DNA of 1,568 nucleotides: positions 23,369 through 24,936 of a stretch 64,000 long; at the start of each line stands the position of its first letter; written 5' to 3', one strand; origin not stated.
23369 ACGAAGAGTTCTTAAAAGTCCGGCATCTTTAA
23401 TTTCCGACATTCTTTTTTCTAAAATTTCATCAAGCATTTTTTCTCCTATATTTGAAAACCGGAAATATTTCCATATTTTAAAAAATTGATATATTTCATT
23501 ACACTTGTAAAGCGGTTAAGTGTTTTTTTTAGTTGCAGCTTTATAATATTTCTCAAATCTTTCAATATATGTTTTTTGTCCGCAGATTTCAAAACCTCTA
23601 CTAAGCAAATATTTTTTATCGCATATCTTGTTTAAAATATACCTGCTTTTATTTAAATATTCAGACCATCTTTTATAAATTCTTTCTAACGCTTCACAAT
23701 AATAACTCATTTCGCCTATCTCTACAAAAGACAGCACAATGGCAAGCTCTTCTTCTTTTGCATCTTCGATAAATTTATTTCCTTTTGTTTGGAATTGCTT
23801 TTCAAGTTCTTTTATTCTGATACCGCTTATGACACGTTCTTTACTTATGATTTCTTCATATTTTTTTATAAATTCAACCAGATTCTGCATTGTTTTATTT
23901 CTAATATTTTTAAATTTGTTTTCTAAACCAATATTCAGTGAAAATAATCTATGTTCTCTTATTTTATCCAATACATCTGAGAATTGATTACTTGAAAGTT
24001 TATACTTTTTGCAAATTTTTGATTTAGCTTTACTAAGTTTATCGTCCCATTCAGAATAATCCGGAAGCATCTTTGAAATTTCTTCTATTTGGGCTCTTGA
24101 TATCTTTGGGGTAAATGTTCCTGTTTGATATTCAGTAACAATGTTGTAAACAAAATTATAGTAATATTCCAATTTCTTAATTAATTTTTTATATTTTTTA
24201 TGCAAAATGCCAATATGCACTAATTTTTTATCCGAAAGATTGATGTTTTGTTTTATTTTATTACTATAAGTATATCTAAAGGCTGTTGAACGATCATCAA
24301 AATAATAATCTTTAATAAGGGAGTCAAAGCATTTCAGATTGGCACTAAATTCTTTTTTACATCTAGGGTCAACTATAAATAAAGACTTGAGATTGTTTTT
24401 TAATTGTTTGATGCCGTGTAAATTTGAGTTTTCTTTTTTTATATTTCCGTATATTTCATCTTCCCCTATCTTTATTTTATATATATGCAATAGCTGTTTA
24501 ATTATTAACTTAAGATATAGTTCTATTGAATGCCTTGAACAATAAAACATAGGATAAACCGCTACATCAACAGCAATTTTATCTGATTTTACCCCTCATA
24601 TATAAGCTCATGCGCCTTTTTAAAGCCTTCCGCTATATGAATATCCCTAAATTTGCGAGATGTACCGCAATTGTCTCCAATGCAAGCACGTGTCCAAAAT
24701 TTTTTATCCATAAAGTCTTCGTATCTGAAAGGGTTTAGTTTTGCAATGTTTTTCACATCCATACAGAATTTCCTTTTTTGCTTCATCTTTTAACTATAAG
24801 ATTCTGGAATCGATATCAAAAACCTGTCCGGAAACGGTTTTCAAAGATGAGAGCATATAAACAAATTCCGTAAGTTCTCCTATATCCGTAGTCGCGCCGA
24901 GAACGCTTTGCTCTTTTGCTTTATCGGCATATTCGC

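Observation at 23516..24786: AT-rich orphan locus between the SDR and the AOS; two ORFs join into a ~423-codon gene by adding one G to a G4 run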

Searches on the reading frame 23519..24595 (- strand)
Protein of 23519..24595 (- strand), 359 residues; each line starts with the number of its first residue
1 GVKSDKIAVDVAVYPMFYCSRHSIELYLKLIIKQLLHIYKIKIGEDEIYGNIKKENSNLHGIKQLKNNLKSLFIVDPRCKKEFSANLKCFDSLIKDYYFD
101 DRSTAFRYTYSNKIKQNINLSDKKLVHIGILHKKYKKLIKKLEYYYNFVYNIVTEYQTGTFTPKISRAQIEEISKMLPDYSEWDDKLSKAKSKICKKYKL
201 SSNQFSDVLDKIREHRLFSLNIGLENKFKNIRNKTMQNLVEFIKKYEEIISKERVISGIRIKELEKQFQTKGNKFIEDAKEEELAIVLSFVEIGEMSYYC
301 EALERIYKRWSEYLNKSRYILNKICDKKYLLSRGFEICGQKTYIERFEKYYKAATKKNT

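Call 8: search_protein_families(library=pfam, proteins=[window:23519-24595:-], max_evalue=1)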
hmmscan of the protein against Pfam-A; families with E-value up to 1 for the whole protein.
window:23519-24595:- (359 aa): 4 families
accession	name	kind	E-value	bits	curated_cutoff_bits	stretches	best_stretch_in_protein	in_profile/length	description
PF23613.1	ELP3_N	-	0.0044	17.4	27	1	172-215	7-53/70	ELP3 N-terminal domain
PF06456.18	Arfaptin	-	0.0069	16.4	32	1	191-252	2-65/229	Arfaptin-like domain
PF13767.11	DUF4168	-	0.076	14.5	25.8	0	161-214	34-87/95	Domain of unknown function (DUF4168)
PF01541.30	GIY-YIG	-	0.69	10.7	22.6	1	305-358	22-75/78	GIY-YIG catalytic domain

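Call 9: search_protein_families(library=padloc, proteins=[window:23519-24595:-], max_evalue=1)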
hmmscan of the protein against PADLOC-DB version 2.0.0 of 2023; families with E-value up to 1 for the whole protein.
window:23519-24595:- (359 aa): 0 families

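Call 11: search_protein_families(library=ncbifam, proteins=[window:23519-24595:-], max_evalue=0.1)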
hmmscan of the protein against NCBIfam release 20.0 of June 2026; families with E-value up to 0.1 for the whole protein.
window:23519-24595:- (359 aa): 1 family
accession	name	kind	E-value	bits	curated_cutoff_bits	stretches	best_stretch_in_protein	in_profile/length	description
TIGR00636.1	PduO_Nterm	equivalog_domain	0.044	13.5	108.45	0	127-187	37-99/171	cob(I)yrinic acid a,c-diamide adenosyltransferase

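Call 12: search_protein_families(library=phrogs, proteins=[window:23519-24595:-], max_evalue=1)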
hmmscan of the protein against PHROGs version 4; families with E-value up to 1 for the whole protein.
window:23519-24595:- (359 aa): 1 family
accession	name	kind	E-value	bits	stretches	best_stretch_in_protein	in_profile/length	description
phrog_29527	-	unknown function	0.37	12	1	162-198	18-54/64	-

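Call 63: find_encoding_contigs(protein=window:23519-24550:-, flank=2500, max_places=10)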
Protein window:23519-24550:- (344 aa): 5 contigs read that carry it; 2 places shown.
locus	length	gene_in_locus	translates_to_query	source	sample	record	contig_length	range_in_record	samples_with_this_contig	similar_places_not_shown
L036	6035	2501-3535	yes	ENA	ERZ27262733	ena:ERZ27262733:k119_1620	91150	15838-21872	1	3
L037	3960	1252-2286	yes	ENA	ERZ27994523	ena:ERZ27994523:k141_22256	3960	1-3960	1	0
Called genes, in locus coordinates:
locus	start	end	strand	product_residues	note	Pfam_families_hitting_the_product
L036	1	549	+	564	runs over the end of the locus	PF00501:AMP-binding, PF13193:AMP-binding_C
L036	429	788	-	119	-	-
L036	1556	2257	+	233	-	PF00106:adh_short, PF01370:Epimerase (weak), PF08659:KR, PF13561:adh_short_C2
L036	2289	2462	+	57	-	-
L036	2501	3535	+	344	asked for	-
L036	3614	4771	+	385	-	PF00155:Aminotran_1_2, PF01212:Beta_elim_lyase (weak)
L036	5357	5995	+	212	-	PF13349:DUF4097 (weak)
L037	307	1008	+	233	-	PF00106:adh_short, PF01370:Epimerase (weak), PF08659:KR, PF13561:adh_short_C2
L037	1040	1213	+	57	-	-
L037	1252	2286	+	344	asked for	-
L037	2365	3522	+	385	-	PF00155:Aminotran_1_2, PF01212:Beta_elim_lyase (weak)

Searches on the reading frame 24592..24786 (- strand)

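Call 8: search_protein_families(library=pfam, proteins=[window:24592-24786:-], max_evalue=1)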
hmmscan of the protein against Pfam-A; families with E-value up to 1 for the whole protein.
window:24592-24786:- (65 aa): 1 family
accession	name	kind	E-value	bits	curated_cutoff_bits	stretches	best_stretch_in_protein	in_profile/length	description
PF06967.16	Mo-nitro_C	-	0.16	12.5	27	1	7-42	43-77/83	Mo-dependent nitrogenase C-terminus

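Call 9: search_protein_families(library=padloc, proteins=[window:24592-24786:-], max_evalue=1)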
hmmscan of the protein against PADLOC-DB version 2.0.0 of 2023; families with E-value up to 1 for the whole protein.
window:24592-24786:- (65 aa): 0 families

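Call 11: search_protein_families(library=ncbifam, proteins=[window:24592-24786:-], max_evalue=0.1)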
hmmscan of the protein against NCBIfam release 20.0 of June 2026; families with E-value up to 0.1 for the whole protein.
window:24592-24786:- (65 aa): 0 families

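Call 12: search_protein_families(library=phrogs, proteins=[window:24592-24786:-], max_evalue=1)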
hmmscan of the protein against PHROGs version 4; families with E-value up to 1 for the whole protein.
window:24592-24786:- (65 aa): 0 families
